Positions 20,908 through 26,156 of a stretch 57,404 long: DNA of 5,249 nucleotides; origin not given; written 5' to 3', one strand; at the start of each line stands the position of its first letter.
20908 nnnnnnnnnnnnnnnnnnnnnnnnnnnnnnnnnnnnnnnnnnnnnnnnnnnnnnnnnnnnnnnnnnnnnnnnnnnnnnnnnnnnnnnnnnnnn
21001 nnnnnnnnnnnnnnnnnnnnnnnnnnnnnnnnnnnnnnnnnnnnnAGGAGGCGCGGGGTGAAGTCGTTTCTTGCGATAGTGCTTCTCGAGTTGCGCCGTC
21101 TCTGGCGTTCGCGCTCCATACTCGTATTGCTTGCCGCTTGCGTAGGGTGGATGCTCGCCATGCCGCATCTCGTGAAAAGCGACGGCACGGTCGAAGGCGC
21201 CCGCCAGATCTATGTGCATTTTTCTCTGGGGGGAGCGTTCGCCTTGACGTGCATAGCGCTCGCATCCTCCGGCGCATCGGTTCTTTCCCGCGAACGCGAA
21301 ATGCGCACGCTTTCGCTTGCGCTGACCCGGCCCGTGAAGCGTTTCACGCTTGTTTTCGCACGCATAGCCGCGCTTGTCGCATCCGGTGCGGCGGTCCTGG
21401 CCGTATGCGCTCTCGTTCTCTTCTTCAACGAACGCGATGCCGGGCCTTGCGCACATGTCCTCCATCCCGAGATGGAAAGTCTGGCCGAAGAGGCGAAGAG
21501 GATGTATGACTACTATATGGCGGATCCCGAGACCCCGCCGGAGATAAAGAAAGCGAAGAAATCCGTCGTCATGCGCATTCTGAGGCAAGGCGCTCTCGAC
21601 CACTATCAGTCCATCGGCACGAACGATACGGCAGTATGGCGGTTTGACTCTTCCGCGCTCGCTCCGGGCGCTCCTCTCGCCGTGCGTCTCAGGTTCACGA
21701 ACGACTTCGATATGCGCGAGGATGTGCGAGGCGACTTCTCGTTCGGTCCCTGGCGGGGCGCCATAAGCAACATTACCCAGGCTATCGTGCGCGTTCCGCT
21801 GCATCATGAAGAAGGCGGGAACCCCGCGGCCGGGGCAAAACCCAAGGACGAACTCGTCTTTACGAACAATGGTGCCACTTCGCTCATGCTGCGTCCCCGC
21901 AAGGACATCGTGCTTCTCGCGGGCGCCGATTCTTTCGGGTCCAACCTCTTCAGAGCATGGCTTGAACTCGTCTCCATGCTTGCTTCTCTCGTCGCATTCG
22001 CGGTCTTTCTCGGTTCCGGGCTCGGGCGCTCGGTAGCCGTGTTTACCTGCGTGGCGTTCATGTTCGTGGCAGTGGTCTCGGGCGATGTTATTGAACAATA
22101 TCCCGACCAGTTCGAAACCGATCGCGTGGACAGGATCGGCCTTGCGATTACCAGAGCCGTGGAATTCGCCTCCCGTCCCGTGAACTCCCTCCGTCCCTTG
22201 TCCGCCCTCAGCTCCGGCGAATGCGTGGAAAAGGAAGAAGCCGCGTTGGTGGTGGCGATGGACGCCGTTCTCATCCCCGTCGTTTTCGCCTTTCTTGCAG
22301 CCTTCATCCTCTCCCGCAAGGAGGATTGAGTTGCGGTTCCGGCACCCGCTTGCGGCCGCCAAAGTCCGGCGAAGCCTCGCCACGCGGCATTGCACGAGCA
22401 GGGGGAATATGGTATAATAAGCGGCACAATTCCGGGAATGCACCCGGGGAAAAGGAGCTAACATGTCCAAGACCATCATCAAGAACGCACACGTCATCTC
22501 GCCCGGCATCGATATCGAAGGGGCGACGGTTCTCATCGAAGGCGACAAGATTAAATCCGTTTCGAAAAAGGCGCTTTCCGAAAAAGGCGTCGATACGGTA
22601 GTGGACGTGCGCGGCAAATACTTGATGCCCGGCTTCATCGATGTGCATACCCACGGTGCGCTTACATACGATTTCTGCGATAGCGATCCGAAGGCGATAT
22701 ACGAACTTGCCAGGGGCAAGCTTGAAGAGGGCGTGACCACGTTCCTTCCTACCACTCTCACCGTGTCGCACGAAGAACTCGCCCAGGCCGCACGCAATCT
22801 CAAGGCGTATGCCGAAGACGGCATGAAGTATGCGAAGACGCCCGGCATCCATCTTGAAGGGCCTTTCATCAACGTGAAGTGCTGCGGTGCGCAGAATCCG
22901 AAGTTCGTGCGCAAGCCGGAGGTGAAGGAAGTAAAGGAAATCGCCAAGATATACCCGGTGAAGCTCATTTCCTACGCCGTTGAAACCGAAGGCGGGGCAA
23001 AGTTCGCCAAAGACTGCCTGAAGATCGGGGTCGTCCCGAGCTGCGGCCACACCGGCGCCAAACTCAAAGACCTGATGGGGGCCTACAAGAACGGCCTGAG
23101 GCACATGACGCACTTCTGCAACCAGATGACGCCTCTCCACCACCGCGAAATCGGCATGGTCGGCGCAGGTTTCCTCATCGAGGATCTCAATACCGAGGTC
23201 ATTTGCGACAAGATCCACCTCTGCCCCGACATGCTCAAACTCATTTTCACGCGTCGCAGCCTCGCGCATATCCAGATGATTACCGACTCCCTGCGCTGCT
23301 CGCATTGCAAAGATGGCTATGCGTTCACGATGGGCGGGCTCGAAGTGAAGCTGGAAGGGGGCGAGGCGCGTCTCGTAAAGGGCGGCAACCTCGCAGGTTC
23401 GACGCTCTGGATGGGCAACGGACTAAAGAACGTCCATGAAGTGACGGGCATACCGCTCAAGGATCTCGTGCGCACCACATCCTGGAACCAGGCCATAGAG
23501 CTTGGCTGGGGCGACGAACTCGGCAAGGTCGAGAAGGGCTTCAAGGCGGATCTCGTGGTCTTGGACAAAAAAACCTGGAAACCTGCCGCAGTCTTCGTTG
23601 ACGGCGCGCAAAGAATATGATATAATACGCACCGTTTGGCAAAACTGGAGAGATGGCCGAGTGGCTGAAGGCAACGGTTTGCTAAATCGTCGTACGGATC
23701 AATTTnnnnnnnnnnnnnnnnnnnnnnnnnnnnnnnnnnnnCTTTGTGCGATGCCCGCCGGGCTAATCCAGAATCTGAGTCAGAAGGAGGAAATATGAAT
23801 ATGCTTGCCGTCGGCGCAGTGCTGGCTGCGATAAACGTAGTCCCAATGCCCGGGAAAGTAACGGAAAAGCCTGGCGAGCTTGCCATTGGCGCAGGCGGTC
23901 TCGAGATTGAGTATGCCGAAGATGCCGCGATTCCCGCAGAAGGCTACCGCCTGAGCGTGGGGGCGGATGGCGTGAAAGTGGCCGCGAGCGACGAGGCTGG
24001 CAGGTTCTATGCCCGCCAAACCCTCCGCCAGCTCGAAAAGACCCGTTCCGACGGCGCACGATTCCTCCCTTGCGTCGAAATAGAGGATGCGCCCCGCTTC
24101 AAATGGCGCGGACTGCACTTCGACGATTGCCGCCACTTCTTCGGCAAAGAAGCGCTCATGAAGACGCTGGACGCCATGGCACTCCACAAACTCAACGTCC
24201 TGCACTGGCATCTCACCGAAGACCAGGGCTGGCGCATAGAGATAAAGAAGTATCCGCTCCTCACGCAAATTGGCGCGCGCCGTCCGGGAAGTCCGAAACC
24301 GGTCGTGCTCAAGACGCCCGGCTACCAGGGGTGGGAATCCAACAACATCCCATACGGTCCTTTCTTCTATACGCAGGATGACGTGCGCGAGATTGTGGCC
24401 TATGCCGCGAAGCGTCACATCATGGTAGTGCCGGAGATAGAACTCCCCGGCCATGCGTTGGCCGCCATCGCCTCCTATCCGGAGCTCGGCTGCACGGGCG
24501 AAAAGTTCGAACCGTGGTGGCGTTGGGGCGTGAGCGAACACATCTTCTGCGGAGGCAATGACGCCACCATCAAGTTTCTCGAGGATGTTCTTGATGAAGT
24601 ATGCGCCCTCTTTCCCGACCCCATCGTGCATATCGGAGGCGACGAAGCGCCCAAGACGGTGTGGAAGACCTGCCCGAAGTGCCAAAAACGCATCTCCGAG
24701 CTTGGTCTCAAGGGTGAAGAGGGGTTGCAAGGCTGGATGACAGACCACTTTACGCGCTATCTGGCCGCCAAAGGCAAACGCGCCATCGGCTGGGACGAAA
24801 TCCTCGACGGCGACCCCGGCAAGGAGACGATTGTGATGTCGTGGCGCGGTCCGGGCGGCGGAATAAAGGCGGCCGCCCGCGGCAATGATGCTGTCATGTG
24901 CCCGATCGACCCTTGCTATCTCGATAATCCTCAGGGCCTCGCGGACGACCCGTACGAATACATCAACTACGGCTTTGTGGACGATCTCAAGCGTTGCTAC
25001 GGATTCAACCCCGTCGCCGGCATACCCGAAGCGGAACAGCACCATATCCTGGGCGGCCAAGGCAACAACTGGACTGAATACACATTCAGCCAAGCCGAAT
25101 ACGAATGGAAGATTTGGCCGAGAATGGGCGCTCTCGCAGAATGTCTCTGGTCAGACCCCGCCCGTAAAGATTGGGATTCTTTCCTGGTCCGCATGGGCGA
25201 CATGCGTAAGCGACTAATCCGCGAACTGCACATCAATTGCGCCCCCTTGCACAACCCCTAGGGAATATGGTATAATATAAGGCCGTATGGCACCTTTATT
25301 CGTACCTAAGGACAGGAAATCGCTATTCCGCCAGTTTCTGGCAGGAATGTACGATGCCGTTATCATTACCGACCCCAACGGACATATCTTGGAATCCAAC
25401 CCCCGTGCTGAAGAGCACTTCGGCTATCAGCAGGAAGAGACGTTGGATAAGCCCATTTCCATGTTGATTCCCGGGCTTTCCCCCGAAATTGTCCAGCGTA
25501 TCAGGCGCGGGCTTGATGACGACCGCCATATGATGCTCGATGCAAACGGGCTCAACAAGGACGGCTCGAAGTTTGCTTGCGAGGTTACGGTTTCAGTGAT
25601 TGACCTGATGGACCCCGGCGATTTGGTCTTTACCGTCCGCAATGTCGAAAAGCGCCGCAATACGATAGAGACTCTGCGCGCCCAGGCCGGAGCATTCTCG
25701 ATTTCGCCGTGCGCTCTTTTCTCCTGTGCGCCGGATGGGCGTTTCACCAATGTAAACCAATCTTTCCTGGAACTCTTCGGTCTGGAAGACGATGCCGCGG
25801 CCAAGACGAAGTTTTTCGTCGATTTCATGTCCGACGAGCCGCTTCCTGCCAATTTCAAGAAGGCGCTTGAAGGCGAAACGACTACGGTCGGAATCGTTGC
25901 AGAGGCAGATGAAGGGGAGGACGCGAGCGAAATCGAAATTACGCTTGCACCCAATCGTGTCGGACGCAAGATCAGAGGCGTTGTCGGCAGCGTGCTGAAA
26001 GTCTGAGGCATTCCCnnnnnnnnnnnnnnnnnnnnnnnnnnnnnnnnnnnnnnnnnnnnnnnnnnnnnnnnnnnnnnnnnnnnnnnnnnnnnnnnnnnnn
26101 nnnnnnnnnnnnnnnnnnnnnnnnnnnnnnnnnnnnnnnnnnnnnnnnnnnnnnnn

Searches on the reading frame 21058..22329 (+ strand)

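Call 26: search_protein_families(library=pfam, proteins=[window:21058-22329:+])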
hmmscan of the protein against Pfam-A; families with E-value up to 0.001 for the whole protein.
window:21058-22329:+ (423 aa): 3 families
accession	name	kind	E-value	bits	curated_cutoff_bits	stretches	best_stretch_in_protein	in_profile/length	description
PF12730.13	ABC2_membrane_4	-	1.1e-05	25.9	27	1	10-121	4-119/179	ABC-2 family transporter protein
PF12679.13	ABC2_membrane_2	-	2.1e-05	24.3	27.2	1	6-122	2-136/283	ABC-2 family transporter protein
PF12698.13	ABC2_membrane_3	-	0.00023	20.8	31.6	1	48-124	156-231/347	ABC-2 family transporter protein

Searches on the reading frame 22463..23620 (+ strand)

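Call 26: search_protein_families(library=pfam, proteins=[window:22463-23620:+])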
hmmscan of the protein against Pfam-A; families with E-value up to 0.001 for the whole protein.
window:22463-23620:+ (385 aa): 2 families
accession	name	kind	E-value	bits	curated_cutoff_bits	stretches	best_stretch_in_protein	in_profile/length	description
PF01979.26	Amidohydro_1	-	3.5e-17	63.1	25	1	53-381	1-342/345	Amidohydrolase family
PF07969.17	Amidohydro_3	-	1.3e-10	41.8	29.7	1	46-76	2-35/472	Amidohydrolase family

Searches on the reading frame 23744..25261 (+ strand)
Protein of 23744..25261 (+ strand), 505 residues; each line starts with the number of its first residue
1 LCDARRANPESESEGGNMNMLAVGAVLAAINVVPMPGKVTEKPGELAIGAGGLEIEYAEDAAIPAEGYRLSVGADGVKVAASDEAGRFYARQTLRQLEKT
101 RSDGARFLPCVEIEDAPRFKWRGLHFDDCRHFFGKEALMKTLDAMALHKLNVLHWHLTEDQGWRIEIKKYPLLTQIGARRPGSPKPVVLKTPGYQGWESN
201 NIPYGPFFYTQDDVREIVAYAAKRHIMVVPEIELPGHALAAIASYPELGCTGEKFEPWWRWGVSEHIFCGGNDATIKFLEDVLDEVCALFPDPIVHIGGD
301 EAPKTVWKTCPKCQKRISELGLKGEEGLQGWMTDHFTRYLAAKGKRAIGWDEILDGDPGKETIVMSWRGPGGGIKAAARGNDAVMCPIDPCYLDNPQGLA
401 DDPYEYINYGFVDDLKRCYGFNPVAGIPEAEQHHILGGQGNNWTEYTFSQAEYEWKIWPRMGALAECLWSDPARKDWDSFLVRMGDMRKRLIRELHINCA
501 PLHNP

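Call 26: search_protein_families(library=pfam, proteins=[window:23744-25261:+])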
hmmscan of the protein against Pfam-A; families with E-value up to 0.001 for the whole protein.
window:23744-25261:+ (505 aa): 2 families
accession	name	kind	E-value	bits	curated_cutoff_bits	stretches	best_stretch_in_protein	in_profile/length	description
PF00728.28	Glyco_hydro_20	-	1.6e-109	366.9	22.3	1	119-471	1-347/348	Glycosyl hydrolase family 20, catalytic domain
PF02838.20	Glyco_hydro_20b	-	3.4e-14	54.1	26.1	1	58-116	68-124/124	Glycosyl hydrolase family 20, domain 2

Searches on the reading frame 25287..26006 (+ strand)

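Call 26: search_protein_families(library=pfam, proteins=[window:25287-26006:+])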
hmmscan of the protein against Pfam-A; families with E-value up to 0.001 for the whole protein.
window:25287-26006:+ (239 aa): 4 families
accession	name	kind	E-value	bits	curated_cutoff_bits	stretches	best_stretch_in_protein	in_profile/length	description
PF00989.32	PAS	-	1.1e-17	64.5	22.6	1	14-105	3-96/113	PAS fold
PF13426.13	PAS_9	-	6.4e-17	62.2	27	2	23-117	2-98/103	PAS domain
PF08448.16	PAS_4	-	1.6e-14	54.5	23.1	2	140-236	4-102/110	PAS fold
PF13188.13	PAS_8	-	1.4e-12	47.4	21.8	2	13-73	2-58/65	PAS domain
